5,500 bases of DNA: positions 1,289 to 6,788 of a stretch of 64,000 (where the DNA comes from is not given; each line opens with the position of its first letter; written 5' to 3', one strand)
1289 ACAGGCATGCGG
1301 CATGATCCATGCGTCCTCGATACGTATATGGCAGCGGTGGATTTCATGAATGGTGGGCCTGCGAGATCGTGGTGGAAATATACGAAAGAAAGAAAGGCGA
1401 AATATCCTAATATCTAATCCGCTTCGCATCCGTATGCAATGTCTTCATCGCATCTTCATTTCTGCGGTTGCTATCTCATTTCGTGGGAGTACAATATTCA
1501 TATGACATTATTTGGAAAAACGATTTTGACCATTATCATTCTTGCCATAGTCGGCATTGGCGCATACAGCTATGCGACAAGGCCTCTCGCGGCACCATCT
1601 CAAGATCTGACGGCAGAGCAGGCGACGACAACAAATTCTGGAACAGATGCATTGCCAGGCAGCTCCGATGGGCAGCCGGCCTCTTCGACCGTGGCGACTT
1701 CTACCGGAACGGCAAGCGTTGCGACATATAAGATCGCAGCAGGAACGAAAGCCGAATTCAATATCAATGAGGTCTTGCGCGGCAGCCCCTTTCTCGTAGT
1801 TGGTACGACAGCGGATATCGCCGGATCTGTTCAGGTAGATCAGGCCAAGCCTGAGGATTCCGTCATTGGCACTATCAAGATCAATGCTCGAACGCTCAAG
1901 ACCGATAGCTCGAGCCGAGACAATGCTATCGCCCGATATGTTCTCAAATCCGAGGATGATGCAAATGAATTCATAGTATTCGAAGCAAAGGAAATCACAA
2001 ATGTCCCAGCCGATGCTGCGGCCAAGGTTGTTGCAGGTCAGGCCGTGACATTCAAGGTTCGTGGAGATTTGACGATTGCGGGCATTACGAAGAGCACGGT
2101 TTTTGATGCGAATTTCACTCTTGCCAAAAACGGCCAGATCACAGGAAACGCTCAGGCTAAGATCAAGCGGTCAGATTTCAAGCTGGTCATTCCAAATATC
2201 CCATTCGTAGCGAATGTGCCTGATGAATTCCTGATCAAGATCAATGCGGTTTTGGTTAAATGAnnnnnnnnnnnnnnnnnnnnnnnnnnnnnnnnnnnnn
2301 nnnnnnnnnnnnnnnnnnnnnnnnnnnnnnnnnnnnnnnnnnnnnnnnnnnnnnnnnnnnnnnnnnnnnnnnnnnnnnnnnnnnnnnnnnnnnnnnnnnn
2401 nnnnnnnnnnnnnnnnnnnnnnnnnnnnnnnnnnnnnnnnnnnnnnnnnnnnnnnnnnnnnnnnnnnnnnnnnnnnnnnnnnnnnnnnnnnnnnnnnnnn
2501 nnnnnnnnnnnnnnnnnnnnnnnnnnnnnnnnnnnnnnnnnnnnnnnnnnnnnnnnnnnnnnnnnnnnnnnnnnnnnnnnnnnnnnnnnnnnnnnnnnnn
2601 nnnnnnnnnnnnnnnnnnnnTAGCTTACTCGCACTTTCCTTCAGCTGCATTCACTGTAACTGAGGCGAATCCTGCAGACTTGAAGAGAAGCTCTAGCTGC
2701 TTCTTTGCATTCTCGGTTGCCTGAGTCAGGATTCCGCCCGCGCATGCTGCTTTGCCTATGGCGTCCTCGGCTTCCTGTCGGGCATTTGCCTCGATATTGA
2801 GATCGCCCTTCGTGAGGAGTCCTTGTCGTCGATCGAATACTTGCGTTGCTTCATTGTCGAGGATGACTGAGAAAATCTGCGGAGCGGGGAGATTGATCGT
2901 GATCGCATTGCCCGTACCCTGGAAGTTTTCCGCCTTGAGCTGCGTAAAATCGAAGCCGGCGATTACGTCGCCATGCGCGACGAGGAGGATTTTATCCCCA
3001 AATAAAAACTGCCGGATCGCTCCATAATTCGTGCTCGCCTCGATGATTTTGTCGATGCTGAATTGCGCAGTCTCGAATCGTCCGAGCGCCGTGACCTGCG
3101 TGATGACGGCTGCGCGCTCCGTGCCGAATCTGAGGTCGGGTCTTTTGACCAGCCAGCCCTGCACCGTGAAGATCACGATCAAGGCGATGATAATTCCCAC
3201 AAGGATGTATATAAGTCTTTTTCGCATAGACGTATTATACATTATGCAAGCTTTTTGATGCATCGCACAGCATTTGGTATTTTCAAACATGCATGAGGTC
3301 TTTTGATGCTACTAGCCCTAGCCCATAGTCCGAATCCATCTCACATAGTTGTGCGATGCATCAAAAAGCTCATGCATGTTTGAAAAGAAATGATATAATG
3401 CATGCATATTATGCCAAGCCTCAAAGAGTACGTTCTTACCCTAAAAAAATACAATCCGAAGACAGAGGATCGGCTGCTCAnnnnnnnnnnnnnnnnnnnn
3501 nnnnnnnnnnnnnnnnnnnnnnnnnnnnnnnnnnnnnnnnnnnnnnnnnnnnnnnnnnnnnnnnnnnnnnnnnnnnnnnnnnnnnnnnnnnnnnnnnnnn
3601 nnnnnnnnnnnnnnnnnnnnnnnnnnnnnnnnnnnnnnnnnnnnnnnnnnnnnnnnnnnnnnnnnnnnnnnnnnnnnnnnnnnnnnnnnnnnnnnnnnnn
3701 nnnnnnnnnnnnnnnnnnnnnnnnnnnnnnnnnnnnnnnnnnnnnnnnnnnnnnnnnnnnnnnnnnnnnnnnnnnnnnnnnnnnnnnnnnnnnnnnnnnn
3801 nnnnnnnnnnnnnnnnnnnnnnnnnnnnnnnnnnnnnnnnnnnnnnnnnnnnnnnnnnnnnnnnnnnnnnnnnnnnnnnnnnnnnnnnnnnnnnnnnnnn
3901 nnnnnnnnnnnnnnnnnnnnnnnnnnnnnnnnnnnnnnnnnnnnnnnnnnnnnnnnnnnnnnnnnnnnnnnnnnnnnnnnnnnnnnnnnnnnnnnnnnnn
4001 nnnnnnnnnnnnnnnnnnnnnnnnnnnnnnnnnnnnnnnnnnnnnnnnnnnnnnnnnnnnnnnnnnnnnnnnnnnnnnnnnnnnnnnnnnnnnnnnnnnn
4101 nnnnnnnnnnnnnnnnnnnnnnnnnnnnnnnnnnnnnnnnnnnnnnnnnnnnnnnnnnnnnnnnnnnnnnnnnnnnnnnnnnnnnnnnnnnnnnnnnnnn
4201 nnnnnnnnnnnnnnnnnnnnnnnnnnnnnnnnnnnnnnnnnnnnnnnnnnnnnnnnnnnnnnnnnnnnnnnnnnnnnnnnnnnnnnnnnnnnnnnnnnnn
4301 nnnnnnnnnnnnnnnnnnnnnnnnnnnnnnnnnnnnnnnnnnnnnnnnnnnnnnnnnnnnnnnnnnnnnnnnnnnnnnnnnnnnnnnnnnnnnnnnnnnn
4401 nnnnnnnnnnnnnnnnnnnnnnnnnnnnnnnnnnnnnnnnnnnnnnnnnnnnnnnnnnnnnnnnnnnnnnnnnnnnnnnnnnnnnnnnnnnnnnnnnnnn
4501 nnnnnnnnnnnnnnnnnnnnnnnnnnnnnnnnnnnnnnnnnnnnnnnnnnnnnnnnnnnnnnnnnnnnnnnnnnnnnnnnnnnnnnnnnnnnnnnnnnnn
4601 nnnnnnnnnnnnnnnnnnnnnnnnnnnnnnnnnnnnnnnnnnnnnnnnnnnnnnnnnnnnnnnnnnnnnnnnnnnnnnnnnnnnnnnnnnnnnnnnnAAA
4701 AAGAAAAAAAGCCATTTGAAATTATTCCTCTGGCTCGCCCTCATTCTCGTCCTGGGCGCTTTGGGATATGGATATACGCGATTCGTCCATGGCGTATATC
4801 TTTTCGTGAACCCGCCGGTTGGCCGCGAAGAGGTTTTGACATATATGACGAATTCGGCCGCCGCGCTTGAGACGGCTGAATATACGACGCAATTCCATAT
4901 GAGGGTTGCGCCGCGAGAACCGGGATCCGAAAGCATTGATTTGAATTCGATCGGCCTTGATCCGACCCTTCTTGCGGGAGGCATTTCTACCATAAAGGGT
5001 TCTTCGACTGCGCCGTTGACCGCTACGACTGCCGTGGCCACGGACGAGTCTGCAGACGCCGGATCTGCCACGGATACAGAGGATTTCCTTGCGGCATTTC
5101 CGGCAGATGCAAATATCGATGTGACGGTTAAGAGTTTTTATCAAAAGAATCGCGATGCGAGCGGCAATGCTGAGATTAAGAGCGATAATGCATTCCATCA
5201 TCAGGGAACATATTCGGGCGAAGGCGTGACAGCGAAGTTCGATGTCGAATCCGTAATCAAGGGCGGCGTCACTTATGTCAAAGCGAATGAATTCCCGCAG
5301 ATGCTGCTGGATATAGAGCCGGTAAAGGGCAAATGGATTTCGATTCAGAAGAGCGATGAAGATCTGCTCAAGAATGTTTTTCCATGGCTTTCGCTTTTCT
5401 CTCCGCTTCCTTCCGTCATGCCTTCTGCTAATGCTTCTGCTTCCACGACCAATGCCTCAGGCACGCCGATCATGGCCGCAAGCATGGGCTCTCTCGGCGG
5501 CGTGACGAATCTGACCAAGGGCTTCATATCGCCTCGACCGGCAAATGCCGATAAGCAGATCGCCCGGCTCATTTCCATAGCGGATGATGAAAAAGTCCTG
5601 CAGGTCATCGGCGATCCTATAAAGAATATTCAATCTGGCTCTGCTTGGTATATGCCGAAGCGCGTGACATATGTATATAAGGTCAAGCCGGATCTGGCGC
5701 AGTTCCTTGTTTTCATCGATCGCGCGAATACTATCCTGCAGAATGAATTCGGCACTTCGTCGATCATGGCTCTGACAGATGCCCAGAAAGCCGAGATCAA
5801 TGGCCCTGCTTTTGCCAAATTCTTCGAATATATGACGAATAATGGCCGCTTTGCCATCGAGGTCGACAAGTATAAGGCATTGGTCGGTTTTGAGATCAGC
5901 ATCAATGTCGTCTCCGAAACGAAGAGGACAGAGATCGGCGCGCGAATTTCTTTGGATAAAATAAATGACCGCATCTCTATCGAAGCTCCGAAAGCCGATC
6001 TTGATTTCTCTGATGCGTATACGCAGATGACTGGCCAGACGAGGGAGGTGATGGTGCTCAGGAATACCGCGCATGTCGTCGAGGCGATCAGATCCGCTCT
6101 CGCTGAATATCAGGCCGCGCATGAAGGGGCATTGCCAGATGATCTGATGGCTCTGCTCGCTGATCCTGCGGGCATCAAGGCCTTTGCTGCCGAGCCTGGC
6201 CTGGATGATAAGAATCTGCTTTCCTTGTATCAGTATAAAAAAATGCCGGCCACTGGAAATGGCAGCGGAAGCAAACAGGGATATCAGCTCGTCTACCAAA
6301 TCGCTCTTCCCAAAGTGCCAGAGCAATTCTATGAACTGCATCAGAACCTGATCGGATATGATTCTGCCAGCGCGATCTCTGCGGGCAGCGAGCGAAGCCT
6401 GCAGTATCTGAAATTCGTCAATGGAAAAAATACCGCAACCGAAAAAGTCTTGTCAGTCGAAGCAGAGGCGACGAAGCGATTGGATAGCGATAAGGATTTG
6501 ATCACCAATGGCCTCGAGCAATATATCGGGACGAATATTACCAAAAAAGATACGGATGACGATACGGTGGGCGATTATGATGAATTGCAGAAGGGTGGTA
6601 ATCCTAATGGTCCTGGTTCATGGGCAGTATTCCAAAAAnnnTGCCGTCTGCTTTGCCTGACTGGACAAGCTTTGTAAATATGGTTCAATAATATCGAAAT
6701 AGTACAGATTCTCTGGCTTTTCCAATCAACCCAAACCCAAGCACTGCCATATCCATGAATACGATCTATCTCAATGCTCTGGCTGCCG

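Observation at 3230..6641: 1079-aa membrane-anchored protein with a proline/threonine-rich disordered N-region and an interleaved inverted-repeat operator upstream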

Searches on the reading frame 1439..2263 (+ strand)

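Call 5: search_protein_families(library=pfam, proteins=[window:1439-2263:+], max_evalue=0.1)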
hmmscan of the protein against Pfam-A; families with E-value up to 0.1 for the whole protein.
window:1439-2263:+ (274 aa): 2 families
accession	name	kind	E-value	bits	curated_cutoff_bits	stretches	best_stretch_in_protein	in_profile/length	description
PF04264.18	YceI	-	2.4e-17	64.1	23.7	1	101-271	6-149/150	YceI-like domain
PF04519.19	Bactofilin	-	0.0068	17.1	27.9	0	117-151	33-67/98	Polymer-forming cytoskeletal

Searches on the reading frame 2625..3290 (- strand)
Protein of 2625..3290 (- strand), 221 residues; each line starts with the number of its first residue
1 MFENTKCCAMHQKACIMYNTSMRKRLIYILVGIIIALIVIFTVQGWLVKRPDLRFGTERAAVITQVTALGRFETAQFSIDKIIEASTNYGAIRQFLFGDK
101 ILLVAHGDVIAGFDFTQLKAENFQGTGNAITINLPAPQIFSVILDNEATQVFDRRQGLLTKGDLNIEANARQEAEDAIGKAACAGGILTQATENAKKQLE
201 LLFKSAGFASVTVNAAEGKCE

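Call 5: search_protein_families(library=pfam, proteins=[window:2625-3290:-], max_evalue=0.1)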
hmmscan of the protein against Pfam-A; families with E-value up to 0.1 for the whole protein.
window:2625-3290:- (221 aa): 1 family
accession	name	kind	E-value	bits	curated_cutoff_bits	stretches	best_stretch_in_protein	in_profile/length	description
PF14014.11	DUF4230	-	2.7e-32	112.4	27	1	65-213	2-148/148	Protein of unknown function (DUF4230)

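Call 42: search_protein_families(library=ncbifam, proteins=[window:2625-3227:-], max_evalue=0.1)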
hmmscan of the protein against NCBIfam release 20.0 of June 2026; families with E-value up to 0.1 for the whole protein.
window:2625-3227:- (200 aa): 3 families
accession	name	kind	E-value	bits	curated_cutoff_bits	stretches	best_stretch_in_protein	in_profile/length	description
NF046105.1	TransRegNosR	equivalog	0.017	13.4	1000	1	5-62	403-460/680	transcriptional regulator NosR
NF045828.1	P97_adhes_Nterm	subfamily_domain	0.09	11.5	200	1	4-103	4-99/655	P97 family adhesin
TIGR04429.1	Phr_nterm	subfamily_domain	0.093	13.3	25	1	3-22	2-21/28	Phr family secreted Rap phosphatase inhibitor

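Call 95: find_encoding_contigs(protein=window:2625-3242:-, flank=1500, max_places=10)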
Protein window:2625-3242:- (205 aa): 1 contig read that carries it; 1 place shown.
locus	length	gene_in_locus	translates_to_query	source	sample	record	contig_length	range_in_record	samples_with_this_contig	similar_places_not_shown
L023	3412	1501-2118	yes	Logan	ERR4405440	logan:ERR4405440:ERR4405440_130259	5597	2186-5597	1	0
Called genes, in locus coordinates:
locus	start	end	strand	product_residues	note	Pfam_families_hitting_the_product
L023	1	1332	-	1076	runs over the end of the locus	-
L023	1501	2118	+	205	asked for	PF14014:DUF4230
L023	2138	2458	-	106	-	-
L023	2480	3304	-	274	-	PF04264:YceI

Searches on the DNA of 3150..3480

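Call 97: search_rna_families(source=window, start=3150, end=3480, threshold=evalue, max_evalue=1)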
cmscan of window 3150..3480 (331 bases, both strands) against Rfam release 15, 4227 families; matches with E-value up to 1: 1.
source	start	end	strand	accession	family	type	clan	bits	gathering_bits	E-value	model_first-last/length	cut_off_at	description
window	3272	3398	+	RF04127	MIR8007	Gene; miRNA;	-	21.6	195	0.048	1-226/226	no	MIR8007 microRNA precursor family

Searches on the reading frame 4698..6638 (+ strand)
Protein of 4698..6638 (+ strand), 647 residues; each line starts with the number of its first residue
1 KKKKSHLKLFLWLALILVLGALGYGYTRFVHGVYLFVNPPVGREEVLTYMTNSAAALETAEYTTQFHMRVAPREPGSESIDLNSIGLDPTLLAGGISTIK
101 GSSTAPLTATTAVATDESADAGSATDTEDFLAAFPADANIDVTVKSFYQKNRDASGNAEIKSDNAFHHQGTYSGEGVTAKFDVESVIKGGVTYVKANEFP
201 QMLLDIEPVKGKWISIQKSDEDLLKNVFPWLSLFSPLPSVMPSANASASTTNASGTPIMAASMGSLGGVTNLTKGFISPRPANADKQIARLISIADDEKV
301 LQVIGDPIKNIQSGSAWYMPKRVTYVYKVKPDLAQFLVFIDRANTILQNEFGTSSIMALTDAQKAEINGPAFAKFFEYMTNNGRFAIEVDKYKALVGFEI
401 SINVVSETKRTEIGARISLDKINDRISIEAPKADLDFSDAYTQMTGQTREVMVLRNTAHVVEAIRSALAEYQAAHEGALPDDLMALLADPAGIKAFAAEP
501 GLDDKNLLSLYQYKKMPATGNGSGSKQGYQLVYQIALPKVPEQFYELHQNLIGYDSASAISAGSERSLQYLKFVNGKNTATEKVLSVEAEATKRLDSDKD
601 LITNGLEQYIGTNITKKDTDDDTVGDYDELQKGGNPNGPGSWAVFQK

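Call 44: find_homologous_proteins(query=A3, max_evalue=0.01)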
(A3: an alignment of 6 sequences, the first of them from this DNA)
Query A3 (6 sequences) (647 aa, profile of the alignment): 6 proteins with E <= 0.01 among 8000 candidates.
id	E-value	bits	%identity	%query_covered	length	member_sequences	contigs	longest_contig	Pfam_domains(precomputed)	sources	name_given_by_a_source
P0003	0.0e+0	1149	61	100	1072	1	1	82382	-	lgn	-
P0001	0.0e+0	1147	100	100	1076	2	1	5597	-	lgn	-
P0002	0.0e+0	1144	87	100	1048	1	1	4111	-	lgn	-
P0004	0.0e+0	1077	58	100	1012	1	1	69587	-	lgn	-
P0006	1.0e-278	944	43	99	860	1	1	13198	-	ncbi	-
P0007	3.6e-210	718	45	78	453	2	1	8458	-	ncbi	-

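Call 58: predict_structure(alignment_id=A3)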
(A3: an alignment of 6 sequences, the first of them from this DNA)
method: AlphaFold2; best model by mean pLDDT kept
length: 647 residues; sequences in the alignment: 6
mean_pLDDT: 62.5   pTM: 0.53
mean pLDDT of the five models: 62.5, 61.8, 60.3, 45.9, 42.5
residues with pLDDT >= 90: 39; 70-90: 272; 50-70: 151; < 50: 185
segments of 3 or more residues with pLDDT < 50: 30-35, 86-127, 156-160, 235-281, 521-524, 539-577, 595-601, 603-617, 636-647
pLDDT, mean of each block of 10 residues (from residue 1): 62 77 60 51 73 74 90 79 54 30 22 24 44 81 84 49 79 86 87 88 79 86 61 44 24 24 21 27 65 76 81 64 83 82 78 59 73 79 86 83 86 88 77 88 70 66 76 78 75 60 60 70 58 60 37 31 32 43 58 49 46 45 56 45 28
secondary structure, 60 per line:
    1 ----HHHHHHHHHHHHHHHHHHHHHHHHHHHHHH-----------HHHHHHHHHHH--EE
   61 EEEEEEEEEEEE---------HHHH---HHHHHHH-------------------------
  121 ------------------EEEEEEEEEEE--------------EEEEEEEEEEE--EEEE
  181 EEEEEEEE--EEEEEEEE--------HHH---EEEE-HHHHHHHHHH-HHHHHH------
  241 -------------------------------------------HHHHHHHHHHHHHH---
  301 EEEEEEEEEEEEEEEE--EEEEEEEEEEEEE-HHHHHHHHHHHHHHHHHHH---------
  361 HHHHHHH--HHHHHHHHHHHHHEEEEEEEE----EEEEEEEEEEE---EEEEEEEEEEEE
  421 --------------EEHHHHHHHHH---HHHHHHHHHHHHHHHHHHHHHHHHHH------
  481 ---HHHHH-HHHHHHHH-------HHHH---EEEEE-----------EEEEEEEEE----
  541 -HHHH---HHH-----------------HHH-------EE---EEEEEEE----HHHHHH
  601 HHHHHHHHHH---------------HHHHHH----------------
elements in order (helices of 4 or more, strands of 3 or more residues): H5-34 H46-56 E59-72 H82-85 H89-95 E139-149 E164-174 E177-188 E191-198 E213-216 H218-227 H229-234 H284-297 E301-316 E319-331 H333-351 H361-367 H370-382 E383-390 E395-405 E409-420 H437-445 H449-474 H484-488 H490-497 H505-508 E512-516 E528-536 H542-545 E584-590 H595-610 H626-631

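Call 82: fold_search(model_id=the predicted structure, library=pdb)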
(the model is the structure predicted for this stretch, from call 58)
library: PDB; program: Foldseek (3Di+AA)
matches with E <= 10: 415; with E <= 0.001: 0
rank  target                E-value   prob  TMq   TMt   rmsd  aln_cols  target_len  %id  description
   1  3mha_B                1.6e-03  1.00  0.19  0.49   9.3       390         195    8  Crystal structure of LprG from Mycobacterium tuberculosis bound to PIM (released 2010-09-01)
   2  3mh8_A                1.8e-03  1.00  0.19  0.49   9.6       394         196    9  Crystal structure of LprG from Mycobacterium tuberculosis (released 2010-09-01)
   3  3mh8_B                4.9e-03  1.00  0.19  0.50   9.2       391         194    8  Crystal structure of LprG from Mycobacterium tuberculosis (released 2010-09-01)
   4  3mha_A                4.9e-03  1.00  0.19  0.48   9.2       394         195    8  Crystal structure of LprG from Mycobacterium tuberculosis bound to PIM (released 2010-09-01)
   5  4qa8                  7.8e-03  0.97  0.17  0.40  10.1       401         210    9  Crystal structure of LprF from Mycobacterium bovis (released 2014-10-22)
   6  9hl2_A                5.0e-02  0.06  0.07  0.10  24.9       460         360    8  Structure of A56/K2 (vaccinia virus) (released 2025-09-03)
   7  5ft1_I                5.3e-02  0.09  0.07  0.12  22.0       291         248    7  Crystal structure of gp37(Dip) from bacteriophage phiKZ bound to RNase E of Pseudomonas aeruginosa (released 2016-08-03)
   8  4ki3_D                6.5e-02  0.57  0.13  0.33  11.5       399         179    7  1.70 Angstrom resolution crystal structure of outer-membrane lipoprotein carrier protein (lolA) from Yersinia pestis C (released 2013-05-15)
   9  6in9_B                7.6e-02  0.08  0.06  0.13  26.2       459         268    7  Crystal structure of MucB in complex with MucA(peri) (released 2019-07-24)
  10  4ki3_G                1.7e-01  0.35  0.12  0.33  11.7       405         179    7  1.70 Angstrom resolution crystal structure of outer-membrane lipoprotein carrier protein (lolA) from Yersinia pestis C (released 2013-05-15)
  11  1c8o_A                2.4e-01  0.03  0.06  0.10  24.6       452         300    7  2.9 A STRUCTURE OF CLEAVED VIRAL SERPIN CRMA (released 2000-09-06)
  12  5ft1_A                2.5e-01  0.06  0.06  0.12  19.7       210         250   10  Crystal structure of gp37(Dip) from bacteriophage phiKZ bound to RNase E of Pseudomonas aeruginosa (released 2016-08-03)
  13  6in9_A                2.5e-01  0.06  0.06  0.13  26.3       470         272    6  Crystal structure of MucB in complex with MucA(peri) (released 2019-07-24)
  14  7tpm                  2.6e-01  0.35  0.13  0.32  13.7       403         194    6  Structure of the outer-membrane lipoprotein carrier protein (LolA) from Borrelia burgdorferi (released 2023-03-15)
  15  6jau_A                2.8e-01  0.04  0.06  0.11  26.6       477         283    6  The complex structure of Pseudomonas aeruginosa MucA/MucB. (released 2020-01-29)
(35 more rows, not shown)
